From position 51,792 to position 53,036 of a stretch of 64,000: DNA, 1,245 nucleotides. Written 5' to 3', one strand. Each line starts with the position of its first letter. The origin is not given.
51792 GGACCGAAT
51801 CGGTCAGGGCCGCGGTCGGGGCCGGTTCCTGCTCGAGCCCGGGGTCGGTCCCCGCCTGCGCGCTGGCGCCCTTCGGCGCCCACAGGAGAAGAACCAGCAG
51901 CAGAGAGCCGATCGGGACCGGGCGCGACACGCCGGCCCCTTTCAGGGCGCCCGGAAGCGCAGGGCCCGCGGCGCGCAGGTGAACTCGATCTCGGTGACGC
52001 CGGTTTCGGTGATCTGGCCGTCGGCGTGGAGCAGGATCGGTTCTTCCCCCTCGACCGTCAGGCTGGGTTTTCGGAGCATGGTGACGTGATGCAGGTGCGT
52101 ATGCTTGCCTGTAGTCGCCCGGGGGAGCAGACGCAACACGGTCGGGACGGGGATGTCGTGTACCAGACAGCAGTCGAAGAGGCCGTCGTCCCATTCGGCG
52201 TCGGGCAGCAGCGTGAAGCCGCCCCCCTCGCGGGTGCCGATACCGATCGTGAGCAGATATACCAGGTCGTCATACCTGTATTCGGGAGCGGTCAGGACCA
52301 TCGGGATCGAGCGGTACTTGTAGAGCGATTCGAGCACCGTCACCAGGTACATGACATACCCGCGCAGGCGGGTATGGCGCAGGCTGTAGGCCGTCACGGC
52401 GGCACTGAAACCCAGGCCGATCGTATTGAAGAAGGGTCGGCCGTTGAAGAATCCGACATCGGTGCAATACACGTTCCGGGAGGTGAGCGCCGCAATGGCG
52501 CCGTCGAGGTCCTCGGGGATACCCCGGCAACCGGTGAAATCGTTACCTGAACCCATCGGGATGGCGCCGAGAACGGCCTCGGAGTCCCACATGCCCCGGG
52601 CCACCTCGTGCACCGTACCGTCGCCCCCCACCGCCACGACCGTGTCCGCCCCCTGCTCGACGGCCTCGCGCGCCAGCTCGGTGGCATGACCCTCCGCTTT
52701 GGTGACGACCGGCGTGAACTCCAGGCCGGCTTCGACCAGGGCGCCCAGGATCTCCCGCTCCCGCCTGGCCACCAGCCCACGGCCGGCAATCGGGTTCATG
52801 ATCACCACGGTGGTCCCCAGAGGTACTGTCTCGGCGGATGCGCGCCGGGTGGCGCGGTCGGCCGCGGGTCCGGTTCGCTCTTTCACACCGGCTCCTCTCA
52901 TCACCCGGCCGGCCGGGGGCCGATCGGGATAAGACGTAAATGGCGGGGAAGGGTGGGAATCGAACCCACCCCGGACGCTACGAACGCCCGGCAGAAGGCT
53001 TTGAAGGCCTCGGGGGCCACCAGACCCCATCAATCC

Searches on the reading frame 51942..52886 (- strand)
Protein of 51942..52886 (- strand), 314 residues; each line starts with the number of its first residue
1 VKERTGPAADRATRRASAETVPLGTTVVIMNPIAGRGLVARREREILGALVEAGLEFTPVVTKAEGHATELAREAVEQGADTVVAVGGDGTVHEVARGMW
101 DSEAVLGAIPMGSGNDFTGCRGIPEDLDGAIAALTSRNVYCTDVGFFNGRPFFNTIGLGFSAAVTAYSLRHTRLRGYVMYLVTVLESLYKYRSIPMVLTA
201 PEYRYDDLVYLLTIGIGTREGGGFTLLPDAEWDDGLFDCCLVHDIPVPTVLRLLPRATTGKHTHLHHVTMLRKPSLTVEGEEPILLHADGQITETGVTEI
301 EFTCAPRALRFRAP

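Call 9: search_protein_families(library=pfam, proteins=[window:51942-52886:-], max_evalue=0.001)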
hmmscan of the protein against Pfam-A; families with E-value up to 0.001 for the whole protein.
window:51942-52886:- (314 aa): 3 families
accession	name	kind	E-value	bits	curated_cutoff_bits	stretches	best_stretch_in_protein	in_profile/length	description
PF00781.29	DAGK_cat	-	6.5e-29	100.5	23.6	1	27-145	3-123/125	Diacylglycerol kinase catalytic domain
PF19279.4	YegS_C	-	3.3e-22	79.3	27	1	156-310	3-155/158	YegS C-terminal NAD kinase beta sandwich-like domain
PF01513.26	NAD_kinase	-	4.2e-05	24.3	25.5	1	67-113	60-106/130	ATP-NAD kinase N-terminal domain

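Call 21: find_related_loci(query=window:51945-52886:-, collection=genome_contigs, flank=10000)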
Query window:51945-52886:- (314 aa) in genome_contigs; peptide patterns used: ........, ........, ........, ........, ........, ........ (x = any residue, [..] = any of these).
63 stretches matched a pattern; 2 encode a relative of the query (tblastn E <= 1e-3); 2 distinct loci.
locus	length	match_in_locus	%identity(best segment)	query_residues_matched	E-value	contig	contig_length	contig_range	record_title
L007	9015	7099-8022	32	25-314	3e-32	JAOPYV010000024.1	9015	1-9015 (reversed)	MAG: Thermoleophilia bacterium isolate RYN_237 scaffold_936182, whole genome shotgun sequence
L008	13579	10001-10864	27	44-314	6e-18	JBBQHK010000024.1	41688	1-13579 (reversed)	MAG: Lysobacterales bacterium isolate Co_metawrap_910 Cmw_910_k141_12936403_length_41688_cov_10.0000, whole genome shotg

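Call 22: find_homologous_proteins(query=window:51945-52886:-, max_evalue=1e-20)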
Query window:51945-52886:- (314 aa): 2770 proteins with E <= 1e-20 among 8000 candidates; the best 120 are listed.
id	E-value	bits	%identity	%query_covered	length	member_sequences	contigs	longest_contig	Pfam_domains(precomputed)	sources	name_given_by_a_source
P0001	1.7e-207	706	100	100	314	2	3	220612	PF00781.30,PF19279.5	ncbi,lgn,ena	-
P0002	2.1e-171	587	83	100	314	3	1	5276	PF00781.30,PF19279.5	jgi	-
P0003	7.1e-125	434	65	94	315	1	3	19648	PF00781.30,PF19279.5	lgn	-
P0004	5.6e-117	409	63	94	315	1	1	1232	PF00781.30,PF19279.5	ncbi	-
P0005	1.7e-114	400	61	94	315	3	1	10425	PF00781.30,PF19279.5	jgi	-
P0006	3.0e-112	393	59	94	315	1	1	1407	PF00781.30,PF19279.5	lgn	-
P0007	4.9e-112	392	57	98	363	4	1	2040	PF00781.30,PF19279.5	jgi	-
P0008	1.9e-111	390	57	96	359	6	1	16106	PF00781.30,PF19279.5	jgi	-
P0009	2.7e-110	387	58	96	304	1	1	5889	PF00781.30,PF19279.5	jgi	jgi:YegS/Rv2252/BmrU family lipid kinase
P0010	4.0e-110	386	57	96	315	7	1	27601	PF00781.30,PF19279.5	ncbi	-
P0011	2.9e-109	383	58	94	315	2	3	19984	PF00781.30,PF19279.5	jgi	-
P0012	4.8e-109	382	57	100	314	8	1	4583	PF00781.30,PF19279.5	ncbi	-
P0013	6.4e-109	382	57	97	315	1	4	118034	PF00781.30,PF19279.5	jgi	-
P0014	5.2e-96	340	53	99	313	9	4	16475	PF00781.30,PF19279.5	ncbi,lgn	-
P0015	6.2e-94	333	55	90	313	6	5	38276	PF00781.30,PF19279.5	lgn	-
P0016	1.7e-93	331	56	91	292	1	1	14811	PF00781.30,PF19279.5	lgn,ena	-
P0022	5.4e-83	297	49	91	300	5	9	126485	PF00781.30,PF19279.5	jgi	jgi:diacylglycerol kinase (ATP)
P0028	2.8e-51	193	38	87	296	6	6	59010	PF00781.30,PF19279.5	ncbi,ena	-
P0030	1.7e-50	190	38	94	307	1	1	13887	PF00781.30,PF19279.5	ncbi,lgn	ncbi:MAG: diacylglycerol kinase family protein [Bacteroidota bacterium]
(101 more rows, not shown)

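Call 23: list_cluster_members(proteins=[P0001, P0004, P0010, P0012, P0014, P0016, P0028, P0030])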
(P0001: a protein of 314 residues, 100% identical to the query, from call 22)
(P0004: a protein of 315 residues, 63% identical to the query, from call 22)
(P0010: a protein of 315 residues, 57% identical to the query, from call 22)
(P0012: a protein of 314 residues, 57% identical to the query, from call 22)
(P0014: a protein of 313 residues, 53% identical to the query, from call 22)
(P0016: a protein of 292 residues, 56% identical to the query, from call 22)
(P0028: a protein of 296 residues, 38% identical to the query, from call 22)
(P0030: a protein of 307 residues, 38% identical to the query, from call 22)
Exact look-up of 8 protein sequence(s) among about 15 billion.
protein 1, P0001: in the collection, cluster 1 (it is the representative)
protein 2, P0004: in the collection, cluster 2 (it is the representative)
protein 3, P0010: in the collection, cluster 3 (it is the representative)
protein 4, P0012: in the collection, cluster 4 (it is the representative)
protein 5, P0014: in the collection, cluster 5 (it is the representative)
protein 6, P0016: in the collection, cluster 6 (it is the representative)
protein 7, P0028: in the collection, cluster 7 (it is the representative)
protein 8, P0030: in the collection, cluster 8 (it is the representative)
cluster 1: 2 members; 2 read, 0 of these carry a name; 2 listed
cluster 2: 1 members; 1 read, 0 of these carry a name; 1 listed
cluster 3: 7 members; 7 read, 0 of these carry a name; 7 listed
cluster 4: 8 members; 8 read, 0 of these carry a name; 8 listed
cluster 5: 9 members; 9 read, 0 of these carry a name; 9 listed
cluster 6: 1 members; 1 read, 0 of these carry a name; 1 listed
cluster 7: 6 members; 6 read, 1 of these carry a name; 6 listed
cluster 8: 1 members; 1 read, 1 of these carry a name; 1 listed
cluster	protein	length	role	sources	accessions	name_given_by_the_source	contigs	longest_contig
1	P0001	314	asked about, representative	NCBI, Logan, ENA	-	-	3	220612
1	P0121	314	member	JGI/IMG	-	-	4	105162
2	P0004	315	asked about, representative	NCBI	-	-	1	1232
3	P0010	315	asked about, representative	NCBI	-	-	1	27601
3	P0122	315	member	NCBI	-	-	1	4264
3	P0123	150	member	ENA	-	-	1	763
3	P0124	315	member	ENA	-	-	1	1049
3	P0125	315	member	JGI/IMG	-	-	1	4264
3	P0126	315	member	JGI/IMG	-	-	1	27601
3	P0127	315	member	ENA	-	-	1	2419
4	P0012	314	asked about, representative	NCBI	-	-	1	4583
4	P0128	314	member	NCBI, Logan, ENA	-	-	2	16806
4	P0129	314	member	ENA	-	-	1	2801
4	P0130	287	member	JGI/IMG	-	-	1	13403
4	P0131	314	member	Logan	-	-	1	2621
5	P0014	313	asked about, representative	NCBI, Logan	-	-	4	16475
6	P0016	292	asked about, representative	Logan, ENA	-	-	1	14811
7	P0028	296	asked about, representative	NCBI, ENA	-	-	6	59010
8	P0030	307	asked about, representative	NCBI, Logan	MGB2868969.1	MAG: diacylglycerol kinase family protein [Bacteroidota bacterium]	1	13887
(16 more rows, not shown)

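Call 24: find_encoding_contigs(protein=P0001, flank=1000, max_places=10)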
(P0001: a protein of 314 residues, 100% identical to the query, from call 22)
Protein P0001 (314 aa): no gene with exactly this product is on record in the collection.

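Call 25: find_encoding_contigs(protein=P0003, flank=10000, max_places=3)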
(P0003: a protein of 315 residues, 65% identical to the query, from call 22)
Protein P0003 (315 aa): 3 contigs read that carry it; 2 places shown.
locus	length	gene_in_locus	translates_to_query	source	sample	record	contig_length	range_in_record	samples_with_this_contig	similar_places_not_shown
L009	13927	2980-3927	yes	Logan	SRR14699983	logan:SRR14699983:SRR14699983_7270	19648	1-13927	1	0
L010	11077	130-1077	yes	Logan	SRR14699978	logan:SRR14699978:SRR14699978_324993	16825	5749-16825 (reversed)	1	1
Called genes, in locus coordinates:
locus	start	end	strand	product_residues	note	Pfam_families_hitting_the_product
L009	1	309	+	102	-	?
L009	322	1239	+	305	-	PF02355:SecD_SecF_C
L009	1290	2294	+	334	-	PF13580:SIS_2, PF22198:GKRP_SIS_2, PF22645:GKRP_SIS_N, PF01380:SIS (weak)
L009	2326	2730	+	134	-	PF01042:Ribonuc_L-PSP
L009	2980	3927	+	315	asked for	PF00781:DAGK_cat, PF19279:YegS_C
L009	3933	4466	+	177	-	PF18935:DUF5683 (weak)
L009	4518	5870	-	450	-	PF26514:DUF8173 (weak)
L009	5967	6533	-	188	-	PF07638:Sigma70_ECF (weak), PF12645:HTH_16, PF04542:Sigma70_r2, PF08281:Sigma70_r4_2, PF04545:Sigma70_r4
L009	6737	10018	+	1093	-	PF00932:LTD, PF13860:FlgD_ig (weak)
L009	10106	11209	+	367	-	PF02646:RmuC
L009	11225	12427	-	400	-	PF00155:Aminotran_1_2, PF01212:Beta_elim_lyase (weak)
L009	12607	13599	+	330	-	PF01073:3Beta_HSD, PF01370:Epimerase, PF04321:RmlD_sub_bind, PF05368:NmrA, PF16363:GDP_Man_Dehyd, PF13460:NAD_binding_10, PF07993:NAD_binding_4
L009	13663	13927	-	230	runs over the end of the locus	PF01464:SLT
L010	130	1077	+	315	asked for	PF00781:DAGK_cat, PF19279:YegS_C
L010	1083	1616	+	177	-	PF18935:DUF5683 (weak)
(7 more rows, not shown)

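Call 26: find_encoding_contigs(protein=P0013, flank=10000, max_places=3)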
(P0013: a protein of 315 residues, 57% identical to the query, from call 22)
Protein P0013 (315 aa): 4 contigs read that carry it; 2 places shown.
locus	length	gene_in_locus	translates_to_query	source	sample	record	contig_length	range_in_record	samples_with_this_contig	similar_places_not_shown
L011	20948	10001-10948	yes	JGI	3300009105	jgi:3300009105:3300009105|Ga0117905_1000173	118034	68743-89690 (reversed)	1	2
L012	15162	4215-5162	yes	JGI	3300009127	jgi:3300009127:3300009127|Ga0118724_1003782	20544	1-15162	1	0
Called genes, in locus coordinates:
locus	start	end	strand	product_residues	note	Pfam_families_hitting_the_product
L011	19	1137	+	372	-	PF04748:Polysacc_deac_2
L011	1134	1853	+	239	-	PF03740:PdxJ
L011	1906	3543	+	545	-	PF00246:Peptidase_M14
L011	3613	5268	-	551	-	PF04191:PEMT (weak), PF01553:Acyltransferase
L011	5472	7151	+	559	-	PF21760:SecD_1st, PF22599:SecDF_P1_head, PF00873:ACR_tran (weak), PF02355:SecD_SecF_C, PF03176:MMPL (weak)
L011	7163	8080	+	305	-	PF02355:SecD_SecF_C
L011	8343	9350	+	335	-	PF13580:SIS_2, PF22198:GKRP_SIS_2 (weak), PF22645:GKRP_SIS_N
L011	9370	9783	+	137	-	PF01042:Ribonuc_L-PSP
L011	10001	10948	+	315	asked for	PF00781:DAGK_cat, PF19279:YegS_C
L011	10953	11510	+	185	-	PF18935:DUF5683 (weak)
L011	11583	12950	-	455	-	PF26514:DUF8173 (weak)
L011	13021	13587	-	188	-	PF07638:Sigma70_ECF (weak), PF12645:HTH_16 (weak), PF04542:Sigma70_r2, PF08281:Sigma70_r4_2, PF04545:Sigma70_r4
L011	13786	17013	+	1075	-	PF00932:LTD, PF13860:FlgD_ig (weak)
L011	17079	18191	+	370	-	PF02646:RmuC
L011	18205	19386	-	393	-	PF00155:Aminotran_1_2, PF01053:Cys_Met_Meta_PP (weak), PF01212:Beta_elim_lyase (weak)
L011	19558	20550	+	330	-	PF01073:3Beta_HSD, PF01370:Epimerase, PF04321:RmlD_sub_bind, PF05368:NmrA, PF16363:GDP_Man_Dehyd, PF13460:NAD_binding_10, PF07993:NAD_binding_4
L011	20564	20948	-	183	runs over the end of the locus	PF01464:SLT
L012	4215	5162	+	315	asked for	PF00781:DAGK_cat, PF19279:YegS_C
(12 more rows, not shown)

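Call 28: find_encoding_contigs(protein=P0002, flank=10000, max_places=2)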
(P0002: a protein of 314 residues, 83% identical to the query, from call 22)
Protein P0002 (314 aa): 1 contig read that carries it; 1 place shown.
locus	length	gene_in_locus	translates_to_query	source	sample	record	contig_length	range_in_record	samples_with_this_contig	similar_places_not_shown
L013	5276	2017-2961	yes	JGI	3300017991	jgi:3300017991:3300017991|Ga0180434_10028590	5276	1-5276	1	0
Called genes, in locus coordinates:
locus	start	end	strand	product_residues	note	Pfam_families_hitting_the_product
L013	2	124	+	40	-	?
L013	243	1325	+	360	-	PF13580:SIS_2 (weak), PF22198:GKRP_SIS_2 (weak), PF22645:GKRP_SIS_N, PF01380:SIS (weak)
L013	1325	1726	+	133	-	PF01042:Ribonuc_L-PSP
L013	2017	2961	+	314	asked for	PF00781:DAGK_cat, PF19279:YegS_C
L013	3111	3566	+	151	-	PF18935:DUF5683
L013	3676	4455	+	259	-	-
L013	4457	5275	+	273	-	?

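Call 29: find_encoding_contigs(protein=P0022, flank=10000, max_places=3)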
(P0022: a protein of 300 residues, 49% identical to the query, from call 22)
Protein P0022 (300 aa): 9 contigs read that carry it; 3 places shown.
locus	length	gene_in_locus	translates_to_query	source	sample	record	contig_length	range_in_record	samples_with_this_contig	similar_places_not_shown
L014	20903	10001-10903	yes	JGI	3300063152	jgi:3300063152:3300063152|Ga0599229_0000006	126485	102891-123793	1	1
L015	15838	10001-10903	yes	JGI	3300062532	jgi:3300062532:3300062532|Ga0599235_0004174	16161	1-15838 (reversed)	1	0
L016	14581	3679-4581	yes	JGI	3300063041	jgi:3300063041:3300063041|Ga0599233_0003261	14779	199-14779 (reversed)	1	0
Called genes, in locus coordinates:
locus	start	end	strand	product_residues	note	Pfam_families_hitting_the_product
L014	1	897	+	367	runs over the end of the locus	PF04748:Polysacc_deac_2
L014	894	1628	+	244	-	PF03740:PdxJ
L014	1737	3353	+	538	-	PF00246:Peptidase_M14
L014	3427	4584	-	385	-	PF01553:Acyltransferase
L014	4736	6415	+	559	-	PF21760:SecD_1st, PF22599:SecDF_P1_head, PF02355:SecD_SecF_C, PF00873:ACR_tran, PF03176:MMPL (weak)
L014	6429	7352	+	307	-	PF07549:Sec_GG (weak), PF02355:SecD_SecF_C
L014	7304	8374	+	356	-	PF22198:GKRP_SIS_2 (weak), PF22645:GKRP_SIS_N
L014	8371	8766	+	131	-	PF01042:Ribonuc_L-PSP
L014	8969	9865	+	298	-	PF00586:AIRS, PF02769:AIRS_C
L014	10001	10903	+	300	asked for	PF00781:DAGK_cat, PF19279:YegS_C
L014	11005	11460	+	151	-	PF18935:DUF5683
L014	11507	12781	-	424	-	-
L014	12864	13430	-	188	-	PF04542:Sigma70_r2, PF08281:Sigma70_r4_2, PF04545:Sigma70_r4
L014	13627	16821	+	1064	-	PF00932:LTD, PF13860:FlgD_ig (weak)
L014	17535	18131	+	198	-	-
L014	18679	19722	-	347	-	PF01548:DEDD_Tnp_IS110, PF02371:Transposase_20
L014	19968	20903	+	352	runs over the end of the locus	PF17170:DUF5128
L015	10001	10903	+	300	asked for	PF00781:DAGK_cat, PF19279:YegS_C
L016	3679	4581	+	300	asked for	PF00781:DAGK_cat, PF19279:YegS_C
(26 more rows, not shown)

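Call 37: find_homologous_proteins(query=L014:8864-9862:+, max_evalue=1e-30)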
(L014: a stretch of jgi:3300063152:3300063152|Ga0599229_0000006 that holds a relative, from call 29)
Query L014:8864-9862:+ (333 aa): 8000 proteins with E <= 1e-30 among 8000 candidates; the best 120 are listed.
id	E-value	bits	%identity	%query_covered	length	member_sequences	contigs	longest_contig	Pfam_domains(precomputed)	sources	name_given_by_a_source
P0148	2.7e-172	590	91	89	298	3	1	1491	PF00586.30,PF02769.28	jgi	-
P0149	2.4e-171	587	91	89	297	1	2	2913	PF00586.30,PF02769.28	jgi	jgi:selenide,water dikinase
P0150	1.3e-151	522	76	95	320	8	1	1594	PF00586.30,PF02769.28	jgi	jgi:selenide,water dikinase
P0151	4.5e-137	475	68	95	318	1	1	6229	PF00586.30,PF02769.28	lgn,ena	-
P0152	2.5e-136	472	68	95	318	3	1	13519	PF00586.30,PF02769.28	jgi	jgi:selenide,water dikinase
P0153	2.9e-134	465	68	97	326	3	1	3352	PF00586.30,PF02769.28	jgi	jgi:selenide, water dikinase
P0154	3.0e-134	465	70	95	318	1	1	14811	PF00586.30,PF02769.28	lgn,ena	-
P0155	9.1e-134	464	70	95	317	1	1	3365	PF00586.30,PF02769.28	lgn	-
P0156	9.5e-132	457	69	94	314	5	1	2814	PF00586.30,PF02769.28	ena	-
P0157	3.4e-131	455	68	97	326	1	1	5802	PF00586.30,PF02769.28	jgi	-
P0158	2.5e-129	449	70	90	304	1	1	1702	PF00586.30,PF02769.28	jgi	jgi:selenide,water dikinase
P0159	1.8e-126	440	68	94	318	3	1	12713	PF00586.30,PF02769.28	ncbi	-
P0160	4.4e-126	439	70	89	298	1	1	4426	PF00586.30,PF02769.28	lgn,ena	-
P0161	5.6e-126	438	68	94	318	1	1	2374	PF00586.30,PF02769.28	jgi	jgi:selenide,water dikinase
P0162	2.6e-125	436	67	93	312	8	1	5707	PF00586.30,PF02769.28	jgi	-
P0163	7.0e-124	431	69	89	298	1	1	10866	PF00586.30,PF02769.28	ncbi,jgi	-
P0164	8.5e-123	428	69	89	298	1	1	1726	PF00586.30,PF02769.28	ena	-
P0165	1.5e-120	420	67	89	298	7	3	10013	PF00586.30,PF02769.28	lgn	-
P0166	5.3e-120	419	68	89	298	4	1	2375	PF00586.30,PF02769.28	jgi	-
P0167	2.0e-119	417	66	89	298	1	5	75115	PF00586.30,PF02769.28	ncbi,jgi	-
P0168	3.2e-119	416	65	89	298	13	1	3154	PF00586.30,PF02769.28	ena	-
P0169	7.2e-119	415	67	89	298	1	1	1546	PF00586.30,PF02769.28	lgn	-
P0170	4.7e-118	412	64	89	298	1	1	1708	PF00586.30,PF02769.28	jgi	-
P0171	7.4e-110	385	71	76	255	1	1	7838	PF00586.30,PF02769.28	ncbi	ncbi:selenide, water dikinase SelD, partial [Gemmatimonadota bacterium]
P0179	7.7e-99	349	61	90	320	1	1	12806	PF00586.30,PF02769.28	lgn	-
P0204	1.7e-95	338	61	81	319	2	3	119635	PF00586.30,PF02769.28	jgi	jgi:selenide,water dikinase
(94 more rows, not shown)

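Call 38: find_encoding_contigs(protein=P0167, flank=10000, max_places=5)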
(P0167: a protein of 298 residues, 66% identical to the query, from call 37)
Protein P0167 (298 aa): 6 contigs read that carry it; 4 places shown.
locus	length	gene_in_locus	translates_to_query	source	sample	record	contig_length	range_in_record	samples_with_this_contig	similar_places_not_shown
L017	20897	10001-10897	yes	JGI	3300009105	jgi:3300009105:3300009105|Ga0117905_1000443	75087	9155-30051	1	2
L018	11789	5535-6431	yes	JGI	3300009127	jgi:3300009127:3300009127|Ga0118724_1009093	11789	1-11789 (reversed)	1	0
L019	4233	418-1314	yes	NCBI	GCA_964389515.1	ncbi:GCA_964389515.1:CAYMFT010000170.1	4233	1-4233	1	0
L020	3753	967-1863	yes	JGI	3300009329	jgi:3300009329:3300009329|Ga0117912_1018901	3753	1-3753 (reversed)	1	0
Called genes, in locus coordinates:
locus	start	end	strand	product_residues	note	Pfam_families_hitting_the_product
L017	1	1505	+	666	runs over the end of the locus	PF13432:TPR_16 (weak), PF14559:TPR_19 (faint), PF13414:TPR_11 (weak)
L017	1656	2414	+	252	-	-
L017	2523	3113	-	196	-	PF00027:cNMP_binding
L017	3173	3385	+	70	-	-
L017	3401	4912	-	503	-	PF07969:Amidohydro_3 (faint), PF01979:Amidohydro_1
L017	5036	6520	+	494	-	PF01212:Beta_elim_lyase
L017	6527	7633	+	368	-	PF00483:NTP_transferase, PF12804:NTP_transf_3 (weak), PF22640:ManC_GMP_beta-helix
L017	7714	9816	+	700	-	PF26549:Tricorn_N (faint), PF00930:DPPIV_N (faint), PF07676:PD40 (faint), PF26550:Tricorn_2nd (weak), PF02129:Peptidase_S15 (weak), PF20434:BD-FAE (faint), PF01738:DLH (weak), PF00326:Peptidase_S9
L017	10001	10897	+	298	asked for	PF00586:AIRS, PF02769:AIRS_C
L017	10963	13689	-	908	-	PF03699:UPF0182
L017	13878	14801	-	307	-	-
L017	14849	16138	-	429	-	-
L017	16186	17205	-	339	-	-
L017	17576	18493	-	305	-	PF00041:fn3 (weak), PF07719:TPR_2 (faint), PF13432:TPR_16, PF14559:TPR_19 (weak)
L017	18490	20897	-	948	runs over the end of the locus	PF05547:Peptidase_M6, PF13860:FlgD_ig (weak)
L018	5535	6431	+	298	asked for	PF00586:AIRS, PF02769:AIRS_C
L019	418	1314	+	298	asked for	PF00586:AIRS, PF02769:AIRS_C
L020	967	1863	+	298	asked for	PF00586:AIRS, PF02769:AIRS_C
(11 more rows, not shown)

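Call 39: find_encoding_contigs(protein=P0165, flank=10000, max_places=4)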
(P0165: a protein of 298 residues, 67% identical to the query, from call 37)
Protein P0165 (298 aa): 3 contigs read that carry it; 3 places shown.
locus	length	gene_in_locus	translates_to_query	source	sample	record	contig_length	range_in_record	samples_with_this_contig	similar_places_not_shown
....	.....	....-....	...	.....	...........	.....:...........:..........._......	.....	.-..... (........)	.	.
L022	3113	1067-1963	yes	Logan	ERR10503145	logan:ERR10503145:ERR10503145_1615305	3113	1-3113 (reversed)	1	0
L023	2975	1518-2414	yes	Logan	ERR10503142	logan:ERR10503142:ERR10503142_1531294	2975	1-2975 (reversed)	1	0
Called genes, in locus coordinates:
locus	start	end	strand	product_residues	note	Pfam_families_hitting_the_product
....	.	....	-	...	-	?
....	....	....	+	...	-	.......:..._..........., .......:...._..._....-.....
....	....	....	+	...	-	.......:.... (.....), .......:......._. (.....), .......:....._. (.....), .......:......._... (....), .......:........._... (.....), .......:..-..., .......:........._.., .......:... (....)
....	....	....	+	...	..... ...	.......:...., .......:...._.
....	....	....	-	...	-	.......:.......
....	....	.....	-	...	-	?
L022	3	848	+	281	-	?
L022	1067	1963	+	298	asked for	PF00586:AIRS, PF02769:AIRS_C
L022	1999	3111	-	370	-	?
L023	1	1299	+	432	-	?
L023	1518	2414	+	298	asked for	PF00586:AIRS, PF02769:AIRS_C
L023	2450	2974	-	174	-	?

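Call 43: find_encoding_contigs(protein=P0160, flank=10000, max_places=5)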
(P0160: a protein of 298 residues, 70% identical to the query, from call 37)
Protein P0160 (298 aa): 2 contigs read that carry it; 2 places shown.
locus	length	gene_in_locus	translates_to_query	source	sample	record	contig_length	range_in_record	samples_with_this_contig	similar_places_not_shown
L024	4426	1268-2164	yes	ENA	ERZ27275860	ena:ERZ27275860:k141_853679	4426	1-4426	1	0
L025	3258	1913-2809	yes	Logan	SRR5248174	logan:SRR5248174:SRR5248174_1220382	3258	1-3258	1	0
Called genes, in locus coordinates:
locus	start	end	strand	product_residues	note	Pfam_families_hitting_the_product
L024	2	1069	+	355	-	?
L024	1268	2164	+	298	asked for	PF00586:AIRS, PF02769:AIRS_C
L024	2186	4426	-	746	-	?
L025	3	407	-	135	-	?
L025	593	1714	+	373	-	PF00483:NTP_transferase, PF12804:NTP_transf_3 (faint), PF22640:ManC_GMP_beta-helix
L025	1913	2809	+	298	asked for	PF00586:AIRS, PF02769:AIRS_C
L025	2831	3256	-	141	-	?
